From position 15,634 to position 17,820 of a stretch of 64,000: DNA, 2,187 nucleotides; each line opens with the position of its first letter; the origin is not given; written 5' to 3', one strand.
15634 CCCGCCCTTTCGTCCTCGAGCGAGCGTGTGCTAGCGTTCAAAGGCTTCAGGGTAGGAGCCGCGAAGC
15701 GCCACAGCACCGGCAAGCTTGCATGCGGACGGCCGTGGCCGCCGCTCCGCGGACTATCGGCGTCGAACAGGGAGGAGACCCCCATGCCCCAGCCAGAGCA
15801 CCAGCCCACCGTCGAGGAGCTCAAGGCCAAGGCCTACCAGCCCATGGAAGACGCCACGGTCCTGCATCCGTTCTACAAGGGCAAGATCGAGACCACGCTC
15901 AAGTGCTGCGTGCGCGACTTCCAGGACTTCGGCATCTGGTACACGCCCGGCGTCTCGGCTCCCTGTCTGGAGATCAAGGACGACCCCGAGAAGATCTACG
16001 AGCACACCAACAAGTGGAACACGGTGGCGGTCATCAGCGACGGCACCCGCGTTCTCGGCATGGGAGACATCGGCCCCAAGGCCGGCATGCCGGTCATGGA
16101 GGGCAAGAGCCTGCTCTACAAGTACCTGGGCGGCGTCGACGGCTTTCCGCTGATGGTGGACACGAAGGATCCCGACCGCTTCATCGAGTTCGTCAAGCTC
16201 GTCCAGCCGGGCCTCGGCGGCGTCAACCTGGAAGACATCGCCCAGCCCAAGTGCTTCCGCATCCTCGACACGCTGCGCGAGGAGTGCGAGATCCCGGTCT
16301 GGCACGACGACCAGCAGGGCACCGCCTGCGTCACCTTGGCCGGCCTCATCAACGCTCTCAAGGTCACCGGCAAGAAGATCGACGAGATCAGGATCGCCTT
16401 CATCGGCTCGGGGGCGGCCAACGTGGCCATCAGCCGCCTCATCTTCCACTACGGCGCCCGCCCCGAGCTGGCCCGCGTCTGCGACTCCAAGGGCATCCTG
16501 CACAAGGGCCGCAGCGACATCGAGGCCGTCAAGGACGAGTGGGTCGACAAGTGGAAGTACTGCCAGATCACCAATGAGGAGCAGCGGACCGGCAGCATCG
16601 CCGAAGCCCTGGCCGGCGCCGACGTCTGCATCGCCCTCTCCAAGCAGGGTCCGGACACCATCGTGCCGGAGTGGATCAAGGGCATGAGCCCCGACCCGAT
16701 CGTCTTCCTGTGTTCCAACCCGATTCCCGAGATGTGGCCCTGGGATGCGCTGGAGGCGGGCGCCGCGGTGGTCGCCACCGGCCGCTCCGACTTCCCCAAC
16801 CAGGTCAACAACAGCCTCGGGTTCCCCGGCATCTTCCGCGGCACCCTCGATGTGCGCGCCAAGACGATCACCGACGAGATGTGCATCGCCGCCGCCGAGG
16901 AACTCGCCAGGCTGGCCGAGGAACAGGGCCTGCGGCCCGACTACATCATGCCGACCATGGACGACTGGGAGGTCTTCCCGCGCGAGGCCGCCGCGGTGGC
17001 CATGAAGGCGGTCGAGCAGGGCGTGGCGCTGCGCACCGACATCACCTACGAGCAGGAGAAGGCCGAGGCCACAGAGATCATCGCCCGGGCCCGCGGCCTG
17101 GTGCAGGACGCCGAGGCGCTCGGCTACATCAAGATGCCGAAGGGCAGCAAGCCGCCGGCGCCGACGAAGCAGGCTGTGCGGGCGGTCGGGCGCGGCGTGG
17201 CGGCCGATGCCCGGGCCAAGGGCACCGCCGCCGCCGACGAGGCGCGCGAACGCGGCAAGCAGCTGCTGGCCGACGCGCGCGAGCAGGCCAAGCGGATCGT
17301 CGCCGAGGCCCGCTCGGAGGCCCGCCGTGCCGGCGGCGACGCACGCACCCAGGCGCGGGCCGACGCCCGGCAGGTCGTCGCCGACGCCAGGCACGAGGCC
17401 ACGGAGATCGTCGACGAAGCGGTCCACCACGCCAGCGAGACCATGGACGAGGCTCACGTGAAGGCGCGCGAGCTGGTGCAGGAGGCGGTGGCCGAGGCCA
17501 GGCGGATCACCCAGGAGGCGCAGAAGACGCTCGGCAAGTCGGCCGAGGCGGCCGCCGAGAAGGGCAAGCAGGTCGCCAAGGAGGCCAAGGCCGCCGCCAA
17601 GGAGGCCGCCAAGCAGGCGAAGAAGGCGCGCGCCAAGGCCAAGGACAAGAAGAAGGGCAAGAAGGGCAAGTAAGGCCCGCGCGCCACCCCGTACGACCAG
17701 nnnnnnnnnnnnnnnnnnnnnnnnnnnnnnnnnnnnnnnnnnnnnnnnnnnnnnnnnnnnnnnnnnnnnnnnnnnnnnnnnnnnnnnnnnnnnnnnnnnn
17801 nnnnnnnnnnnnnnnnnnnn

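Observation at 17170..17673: Malic enzyme carries a roughly 170-190 aa Ala/Glu/Lys/Arg-rich, histone-H1/HupB-tail-like C-terminal extension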

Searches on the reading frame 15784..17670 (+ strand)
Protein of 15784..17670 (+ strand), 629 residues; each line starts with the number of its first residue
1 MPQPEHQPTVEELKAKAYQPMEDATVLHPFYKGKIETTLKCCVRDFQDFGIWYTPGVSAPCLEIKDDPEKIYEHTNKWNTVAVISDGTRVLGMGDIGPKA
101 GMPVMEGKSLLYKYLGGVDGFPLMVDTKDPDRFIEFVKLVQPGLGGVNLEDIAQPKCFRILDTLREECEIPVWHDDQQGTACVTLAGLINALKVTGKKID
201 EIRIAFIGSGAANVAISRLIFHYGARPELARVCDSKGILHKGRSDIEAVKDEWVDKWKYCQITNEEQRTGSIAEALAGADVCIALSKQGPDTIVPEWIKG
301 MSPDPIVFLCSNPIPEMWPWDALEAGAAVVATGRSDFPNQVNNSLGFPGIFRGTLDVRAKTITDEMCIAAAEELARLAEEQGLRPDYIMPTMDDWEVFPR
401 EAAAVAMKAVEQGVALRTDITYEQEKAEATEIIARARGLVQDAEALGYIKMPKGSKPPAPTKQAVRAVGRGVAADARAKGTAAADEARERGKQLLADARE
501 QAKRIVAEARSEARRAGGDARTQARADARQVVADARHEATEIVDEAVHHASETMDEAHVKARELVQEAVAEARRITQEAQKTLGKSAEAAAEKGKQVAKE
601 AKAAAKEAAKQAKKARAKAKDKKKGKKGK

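Call 3: search_protein_families(library=pfam, proteins=[window:15784-17670:+], max_evalue=1)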
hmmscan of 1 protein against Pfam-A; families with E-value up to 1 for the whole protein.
window:15784-17670:+ (629 aa): 4 families
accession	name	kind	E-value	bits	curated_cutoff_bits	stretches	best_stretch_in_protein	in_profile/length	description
PF00390.24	malic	-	4.5e-27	95.5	23.1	2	33-128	2-118/182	Malic enzyme, N-terminal domain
PF03949.21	Malic_M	-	1.2e-25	90.8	23.5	1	178-403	2-250/258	Malic enzyme, NAD binding domain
PF00430.23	ATP-synt_B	-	0.0018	18.8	28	1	480-539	45-104/132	ATP synthase B/B' CF(0)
PF01442.23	Apolipoprotein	-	0.62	10.2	90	0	475-614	48-183/190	Apolipoprotein A1/A4/E domain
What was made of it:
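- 15880..16167 (+): Pfam malic N-terminal domain (aa 33-128). Call 3: E = 4.5e-27.
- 16315..16992 (+): Pfam Malic_M NAD(P)-binding domain (aa 178-403). Call 3: E = 1.2e-25.
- On Malic enzyme (small prokaryotic type): 95.5 and 90.8 bits against cutoffs of 23.1 and 23.5 (call 3).
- On MaeB hybrid malic enzyme: No PTA Pfam hit (call 3).
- Checked: Pfam malic covers aa 33-128 and Malic_M covers aa 178-403 (call 3).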

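Call 4: search_protein_families(library=ncbifam, proteins=[window:15784-17670:+], max_evalue=1)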
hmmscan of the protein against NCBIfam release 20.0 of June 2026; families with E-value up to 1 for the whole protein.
window:15784-17670:+ (629 aa): 11 families
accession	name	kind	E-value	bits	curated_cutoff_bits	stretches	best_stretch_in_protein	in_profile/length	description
NF009501.0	PRK12861.1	subfamily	4.9e-89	299.3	1178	1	32-418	20-410/764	NADP-dependent malic enzyme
NF010052.0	PRK13529.1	subfamily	1.1e-38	133.3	326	2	131-421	229-543/564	oxaloacetate-decarboxylating malate dehydrogenase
NF041582.1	malolactic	exception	8.8e-20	70.8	850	1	131-417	212-518/536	malolactic enzyme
NF005198.1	PRK06669.1-3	equivalog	0.00021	20.6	200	1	520-601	68-149/299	flagellar assembly protein FliH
NF041483.1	growth_prot_Scy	equivalog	0.00027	18.6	1040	1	401-614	503-713/1293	polarized growth protein Scy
NF050102.1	DivIVA_Wag31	equivalog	0.0029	17.6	260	1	458-582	93-201/256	DivIVA-like cell division protein Wag31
NF004411.0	PRK05759.1-2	equivalog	0.0047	17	131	2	476-543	46-113/156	F0F1 ATP synthase subunit B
TIGR02926.1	AhaH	equivalog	0.0056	16.9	48.5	1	482-529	13-60/85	ATP synthase archaeal subunit H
NF006256.0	PRK08404.1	equivalog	0.014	15.6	107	1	492-574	16-98/103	V-type ATP synthase subunit H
NF002170.0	PRK01005.1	equivalog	0.015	15.1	280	2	486-526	24-64/208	V-type ATP synthase subunit E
NF003286.0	PRK04284.1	subfamily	0.016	14.3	515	1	159-218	112-172/332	ornithine carbamoyltransferase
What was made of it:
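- On MaeB hybrid malic enzyme: NF009501 is matched only over positions 20-410 of 764, at 299 bits against a cutoff of 1178 (call 4).
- Closest known: MaeB hybrid malic enzymes. Different: NF009501 matches only positions 20-410 of 764 and scores 299 bits against a cutoff of 1178 (call 4).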

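Call 6: find_homologous_proteins(query=window:15784-17670:+, max_evalue=0.00001)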
Query window:15784-17670:+ (629 aa): 8000 proteins with E <= 0.00001 among 8000 candidates; the best 120 are listed.
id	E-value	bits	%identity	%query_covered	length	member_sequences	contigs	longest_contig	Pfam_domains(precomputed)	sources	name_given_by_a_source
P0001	0.0e+0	1330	94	95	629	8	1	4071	PF00390.25,PF03949.22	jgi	-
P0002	0.0e+0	1087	86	83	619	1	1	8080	PF00390.25,PF03949.22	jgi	jgi:malate dehydrogenase (oxaloacetate-decarboxylating)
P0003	0.0e+0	1083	85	83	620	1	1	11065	PF00390.25,PF03949.22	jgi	jgi:malate dehydrogenase (oxaloacetate-decarboxylating)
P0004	0.0e+0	1068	88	83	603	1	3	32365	PF00390.25,PF03949.22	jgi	jgi:malate dehydrogenase (oxaloacetate-decarboxylating)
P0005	7.4e-291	984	89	74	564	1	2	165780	PF00390.25,PF03949.22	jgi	-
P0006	1.0e-289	980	89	74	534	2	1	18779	PF00390.25,PF03949.22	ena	-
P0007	1.2e-289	980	89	73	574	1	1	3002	PF00390.25,PF03949.22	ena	-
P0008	3.6e-288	975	83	82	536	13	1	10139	PF00390.25,PF03949.22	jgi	-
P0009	1.6e-284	963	88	74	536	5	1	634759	PF00390.25,PF03949.22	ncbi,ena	-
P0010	1.1e-283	960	82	82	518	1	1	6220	PF00390.25,PF03949.22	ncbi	-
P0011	4.3e-283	958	81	82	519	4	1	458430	PF00390.25,PF03949.22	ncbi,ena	-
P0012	6.7e-283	958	83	79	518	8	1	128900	PF00390.25,PF03949.22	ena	-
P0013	7.3e-283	958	86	75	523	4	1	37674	PF00390.25,PF03949.22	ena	-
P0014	3.7e-282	955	77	88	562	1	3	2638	PF07464.17,PF00390.25,PF03949.22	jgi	jgi:malate dehydrogenase (oxaloacetate-decarboxylating)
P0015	7.5e-282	954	86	75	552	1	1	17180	PF00390.25,PF03949.22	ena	-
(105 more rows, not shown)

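Call 11: find_related_loci(query=window:15784-17670:+, collection=genome_contigs, flank=4000)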
Query window:15784-17670:+ (629 aa) in genome_contigs; peptide patterns used: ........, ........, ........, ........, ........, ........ (x = any residue, [..] = any of these).
600 stretches matched a pattern (row limit reached: there are more); 597 encode a relative of the query (tblastn E <= 1e-3); the best 80 are kept; 80 distinct loci.
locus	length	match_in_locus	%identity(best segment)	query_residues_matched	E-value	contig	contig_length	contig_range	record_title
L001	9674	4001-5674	77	1-552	0e+0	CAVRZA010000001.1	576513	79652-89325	MAG: uncultured Actinomycetes bacterium isolate MFD05942.bin.2.346 genome assembly, contig: contig_17535, whole genome s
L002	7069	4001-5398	87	1-466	0e+0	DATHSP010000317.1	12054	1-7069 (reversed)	MAG TPA_asm: Thermoleophilia bacterium isolate SMAG_U16054 k141_85628, whole genome shotgun sequence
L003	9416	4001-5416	84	1-472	0e+0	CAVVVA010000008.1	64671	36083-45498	MAG: uncultured Actinomycetes bacterium isolate MFD03726.bin.2.9 genome assembly, contig: contig_34965, whole genome sho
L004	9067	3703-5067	88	3-456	0e+0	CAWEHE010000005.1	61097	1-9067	MAG: uncultured Thermoleophilia bacterium isolate MFD02979.bin.1.60 genome assembly, contig: contig_131975, whole genome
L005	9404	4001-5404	84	5-472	0e+0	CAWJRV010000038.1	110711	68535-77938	MAG: uncultured Actinomycetes bacterium isolate MFD01476.bin.4.90 genome assembly, contig: contig_38125, whole genome sh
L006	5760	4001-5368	86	7-462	0e+0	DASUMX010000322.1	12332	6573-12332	MAG TPA_asm: Thermoleophilia bacterium isolate SMAG_U1584 k141_557736, whole genome shotgun sequence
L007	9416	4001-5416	85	1-472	0e+0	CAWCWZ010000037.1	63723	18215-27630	MAG: uncultured Actinomycetes bacterium isolate MFD03323.bin.1.10 genome assembly, contig: contig_24902, whole genome sh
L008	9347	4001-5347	86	7-455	0e+0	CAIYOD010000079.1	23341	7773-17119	MAG: uncultured Thermoleophilia bacterium isolate Loclat_bin-16816 genome assembly, contig: bin-16816:079/188, whole gen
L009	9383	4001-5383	84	1-461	0e+0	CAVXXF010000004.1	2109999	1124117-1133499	MAG: uncultured Thermoleophilia bacterium isolate MFD04716.bin.1.399 genome assembly, contig: contig_6113, whole genome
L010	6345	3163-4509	86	7-455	0e+0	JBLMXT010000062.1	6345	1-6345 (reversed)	MAG: Deltaproteobacteria bacterium isolate MAG248 PRJNA957066_bin3_renamed_72, whole genome shotgun sequence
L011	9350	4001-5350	87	7-456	0e+0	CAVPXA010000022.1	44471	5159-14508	MAG: uncultured Thermoleophilia bacterium isolate MFD00032.bin.2.227 genome assembly, contig: contig_59165, whole genome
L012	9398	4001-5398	79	1-466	0e+0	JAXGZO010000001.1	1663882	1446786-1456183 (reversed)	MAG: Thermoleophilia bacterium isolate AnMBR.bin539 bin539_1, whole genome shotgun sequence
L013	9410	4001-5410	80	1-470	0e+0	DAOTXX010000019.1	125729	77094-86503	MAG TPA_asm: Thermoflexales bacterium isolate H21_290 k133_1830896, whole genome shotgun sequence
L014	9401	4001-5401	76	1-467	0e+0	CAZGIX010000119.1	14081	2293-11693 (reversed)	MAG TPA_asm: uncultured Anaerolineaceae bacterium isolate binchicken_co259_18 genome assembly, contig: NODE_2760_length_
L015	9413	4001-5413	81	1-471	0e+0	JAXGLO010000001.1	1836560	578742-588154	MAG: Thermoleophilia bacterium isolate AnMBR.bin210 bin210_1, whole genome shotgun sequence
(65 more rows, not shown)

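Call 23: predict_structure(alignment_id=A1)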
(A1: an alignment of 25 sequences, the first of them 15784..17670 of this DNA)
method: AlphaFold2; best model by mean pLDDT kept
length: 629 residues; sequences in the alignment: 25
mean_pLDDT: 57.8   pTM: 0.54
mean pLDDT of the five models: 57.8, 55.2, 54.4, 54.4, 52.4
residues with pLDDT >= 90: 79; 70-90: 97; 50-70: 180; < 50: 273
segments of 3 or more residues with pLDDT < 50: 1-4, 7-10, 16-18, 20-128, 140-157, 168-175, 238-243, 245-247, 249-269, 344-346, 448-452, 471-477, 549-613, 619-629
pLDDT, mean of each block of 10 residues (from residue 1): 44 48 42 32 31 33 42 33 27 28 26 29 41 57 40 44 51 54 91 96 83 77 88 60 46 41 34 87 74 87 93 71 94 71 57 55 82 92 89 72 87 83 87 64 57 62 63 47 57 60 62 57 64 60 54 43 42 40 39 38 42 48 43
secondary structure, 60 per line:
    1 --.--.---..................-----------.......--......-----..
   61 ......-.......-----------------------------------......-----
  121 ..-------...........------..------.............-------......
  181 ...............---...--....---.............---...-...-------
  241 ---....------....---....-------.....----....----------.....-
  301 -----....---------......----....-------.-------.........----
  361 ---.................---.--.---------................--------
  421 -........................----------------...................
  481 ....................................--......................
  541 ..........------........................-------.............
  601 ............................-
elements in order (helices of 4 or more, strands of 3 or more residues): H10-27 E39-45 E48-53 H59-66 H68-74 H110-115 H130-140 H155-167 H175-195 E204-207 H211-223 E231-233 H244-247 H254-257 H261-264 H272-276 E281-284 H295-299 E306-309 H319-324 E329-332 H348-356 H364-380 H397-412 H422-445 H462-516 H519-550 H557-580 H588-628
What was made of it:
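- The AlphaFold2 model of the full-length protein is poor (pLDDT 58, call 23).
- Tried and rejected: The AlphaFold2 model of the full-length protein, built from 25 close homologues, was poor (pLDDT 58; call 23) and was not used for inference.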

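Call 24: find_encoding_contigs(protein=P0001, flank=3000, max_places=3)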
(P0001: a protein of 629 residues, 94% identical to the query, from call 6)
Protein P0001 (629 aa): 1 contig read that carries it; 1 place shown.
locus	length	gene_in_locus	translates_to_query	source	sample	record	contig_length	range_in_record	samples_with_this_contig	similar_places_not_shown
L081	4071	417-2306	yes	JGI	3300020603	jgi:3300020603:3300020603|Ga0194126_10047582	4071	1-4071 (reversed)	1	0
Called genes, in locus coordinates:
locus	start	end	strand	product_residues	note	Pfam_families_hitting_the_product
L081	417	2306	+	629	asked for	PF00390:malic, PF03949:Malic_M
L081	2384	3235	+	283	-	PF05681:Fumerase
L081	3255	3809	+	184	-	PF05683:Fumerase_C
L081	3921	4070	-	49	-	PF07883:Cupin_2 (weak)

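Call 25: find_encoding_contigs(protein=P0004, flank=6000, max_places=3)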
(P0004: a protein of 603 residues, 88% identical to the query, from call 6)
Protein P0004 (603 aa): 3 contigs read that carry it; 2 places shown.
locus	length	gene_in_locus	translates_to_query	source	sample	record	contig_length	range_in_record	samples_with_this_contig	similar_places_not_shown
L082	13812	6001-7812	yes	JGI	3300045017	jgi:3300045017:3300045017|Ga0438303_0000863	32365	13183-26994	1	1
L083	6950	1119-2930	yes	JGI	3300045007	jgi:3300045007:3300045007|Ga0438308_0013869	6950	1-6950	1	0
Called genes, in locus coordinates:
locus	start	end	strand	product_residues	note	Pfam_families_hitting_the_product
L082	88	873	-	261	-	PF02146:SIR2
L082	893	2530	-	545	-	PF00171:Aldedh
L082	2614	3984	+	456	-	PF01071:GARS_A, PF02786:CPSase_L_D2 (weak), PF08442:ATP-grasp_2, PF13549:ATP-grasp_5, PF00549:Ligase_CoA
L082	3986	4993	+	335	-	PF02629:CoA_binding, PF00549:Ligase_CoA, PF13607:Succ_CoA_lig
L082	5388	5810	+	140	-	-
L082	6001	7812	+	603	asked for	PF00390:malic, PF03949:Malic_M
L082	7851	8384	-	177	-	PF13404:HTH_AsnC-type, PF13412:HTH_24, PF01037:AsnC_trans_reg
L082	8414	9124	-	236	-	PF02525:Flavodoxin_2, PF03358:FMN_red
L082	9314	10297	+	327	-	PF05681:Fumerase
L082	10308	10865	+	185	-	PF05683:Fumerase_C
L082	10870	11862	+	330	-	PF00491:Arginase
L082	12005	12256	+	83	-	PF22513:FitA-like_RHH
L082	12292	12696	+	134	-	-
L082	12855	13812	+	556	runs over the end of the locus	PF00890:FAD_binding_2, PF01134:GIDA (faint), PF01266:DAO (faint), PF03486:HI0933_like (faint), PF07992:Pyr_redox_2, PF12831:FAD_oxidored (faint), PF02910:Succ_DH_flav_C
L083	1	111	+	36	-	?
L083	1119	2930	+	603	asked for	PF00390:malic, PF03949:Malic_M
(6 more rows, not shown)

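Call 26: find_encoding_contigs(protein=P0002, flank=4000, max_places=2)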
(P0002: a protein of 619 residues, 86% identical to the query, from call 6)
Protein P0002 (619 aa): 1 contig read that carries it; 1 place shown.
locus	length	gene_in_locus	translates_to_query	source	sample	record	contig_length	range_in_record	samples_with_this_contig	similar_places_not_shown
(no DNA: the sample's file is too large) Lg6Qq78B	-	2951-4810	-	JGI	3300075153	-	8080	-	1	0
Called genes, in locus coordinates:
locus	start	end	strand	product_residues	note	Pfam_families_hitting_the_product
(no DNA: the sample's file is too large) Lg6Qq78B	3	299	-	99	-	?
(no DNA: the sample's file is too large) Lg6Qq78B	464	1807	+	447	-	PF02786:CPSase_L_D2 (weak), PF08442:ATP-grasp_2, PF13549:ATP-grasp_5, PF24948:Citrate_synth_N (weak), PF00549:Ligase_CoA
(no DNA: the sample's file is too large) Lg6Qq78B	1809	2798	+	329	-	PF02629:CoA_binding, PF13380:CoA_binding_2 (faint), PF00549:Ligase_CoA, PF13607:Succ_CoA_lig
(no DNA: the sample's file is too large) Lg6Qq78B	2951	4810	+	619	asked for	PF00390:malic, PF03949:Malic_M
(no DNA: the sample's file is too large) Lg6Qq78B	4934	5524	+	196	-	PF01596:Methyltransf_3, PF13578:Methyltransf_24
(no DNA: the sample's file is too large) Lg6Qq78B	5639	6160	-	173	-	PF13404:HTH_AsnC-type, PF13412:HTH_24, PF01037:AsnC_trans_reg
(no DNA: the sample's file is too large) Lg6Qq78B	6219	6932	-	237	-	PF02525:Flavodoxin_2, PF03358:FMN_red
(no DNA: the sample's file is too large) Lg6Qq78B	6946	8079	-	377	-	?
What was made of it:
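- Tailed relatives of 603-620 aa exist in the same sucCD-ME-fumAB gene context (calls 6, 24-26).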

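Call 28: search_solved_structures(query=window:15784-17670:+, max_evalue=1e-10, show_alignments=1)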
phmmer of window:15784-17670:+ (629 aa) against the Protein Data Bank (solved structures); distinct sequences matched with E-value up to 1e-10: 36.
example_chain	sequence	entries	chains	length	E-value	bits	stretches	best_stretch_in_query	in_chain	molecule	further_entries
3nv9_A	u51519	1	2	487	2.4e-140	472.1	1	19-439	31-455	Malic enzyme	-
1ww8_A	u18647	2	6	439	2.6e-124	419.1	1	32-423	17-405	malate oxidoreductase | 439aa long hypothetical malate oxidoreductase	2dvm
5cee_A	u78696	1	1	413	1.3e-101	344.2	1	22-415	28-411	NAD-dependent malic enzyme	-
2a9f_A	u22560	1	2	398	1.8e-101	343.7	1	31-403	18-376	putative malic enzyme ((S)-malate:NAD+ oxidoreductase (decarboxylating))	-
2hae_A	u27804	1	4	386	8.7e-99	334.8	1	23-399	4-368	Malate oxidoreductase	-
1vl6_A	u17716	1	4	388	1.7e-98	333.9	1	22-398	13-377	malate oxidoreductase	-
6zn4_A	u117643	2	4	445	2.6e-95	323.4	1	24-389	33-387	NADP-dependent malate dehydrogenase,Malate dehydrogenase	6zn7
6zng_A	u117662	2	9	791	1.1e-94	321.4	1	24-417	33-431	NADP-dependent malate dehydrogenase,Malate dehydrogenase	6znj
9kru_A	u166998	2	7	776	1.3e-94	321.1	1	24-381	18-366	NADP-dependent malic enzyme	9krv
9m2i_A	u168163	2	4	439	1.6e-90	307.5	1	27-433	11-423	NADP-dependent malic enzyme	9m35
8jzo_A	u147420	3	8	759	7e-90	305.4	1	26-434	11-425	NADP-dependent malic enzyme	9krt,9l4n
9krw_A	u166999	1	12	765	7.2e-90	305.4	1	26-434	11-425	NADP-dependent malic enzyme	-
1llq_A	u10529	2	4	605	1.1e-23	86.8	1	147-396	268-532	NAD-dependent malic enzyme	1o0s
1gq2_A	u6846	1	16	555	1.2e-23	86.7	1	146-424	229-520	MALIC ENZYME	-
9xyw_AAA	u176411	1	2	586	6.1e-23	84.4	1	133-418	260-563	Malic enzyme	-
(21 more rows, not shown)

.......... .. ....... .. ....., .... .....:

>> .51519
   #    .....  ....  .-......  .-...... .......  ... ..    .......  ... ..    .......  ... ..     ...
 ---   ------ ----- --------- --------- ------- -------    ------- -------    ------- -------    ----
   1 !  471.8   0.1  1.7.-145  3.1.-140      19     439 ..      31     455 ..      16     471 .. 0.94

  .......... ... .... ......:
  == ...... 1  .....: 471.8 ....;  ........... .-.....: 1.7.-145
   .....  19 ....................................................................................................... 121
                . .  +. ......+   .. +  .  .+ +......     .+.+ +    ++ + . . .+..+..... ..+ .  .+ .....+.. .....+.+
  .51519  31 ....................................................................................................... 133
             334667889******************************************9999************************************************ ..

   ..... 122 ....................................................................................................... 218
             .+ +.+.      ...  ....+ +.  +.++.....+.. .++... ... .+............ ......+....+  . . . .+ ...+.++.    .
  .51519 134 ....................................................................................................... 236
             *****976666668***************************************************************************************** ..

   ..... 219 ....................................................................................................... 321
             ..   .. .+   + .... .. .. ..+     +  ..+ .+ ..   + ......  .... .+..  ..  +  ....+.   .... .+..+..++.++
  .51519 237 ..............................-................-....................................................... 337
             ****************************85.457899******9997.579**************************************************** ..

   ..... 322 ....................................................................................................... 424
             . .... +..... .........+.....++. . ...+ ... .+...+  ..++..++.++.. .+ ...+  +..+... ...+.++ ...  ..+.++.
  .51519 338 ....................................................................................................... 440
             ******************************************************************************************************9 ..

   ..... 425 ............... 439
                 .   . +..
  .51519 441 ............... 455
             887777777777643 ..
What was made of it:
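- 16315..16992 (+): The closest solved structure is 3NV9, E = 2.4e-140 (call 28).
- On Malic enzyme (small prokaryotic type): PDB 3NV9 matches at E = 2.4e-140 (call 28).
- Closest known: Small-type. Same: Pfam malic and Malic_M both match, 3NV9 aligns over aa 19-439 at E = 2.4e-140, and most of the post-NAD-domain C-terminal helix is shared (calls 3, 28).
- Closest known: MaeB hybrid malic enzymes. Same: The N-terminal malic-enzyme module is homologous (E about 1e-94; calls 4, 28).
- Checked: About 45 further residues after Malic_M (aa 404-447) are a C-terminal helix shared by the whole subfamily; part of it (to about aa 439) aligns to PDB 3NV9 (call 28).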
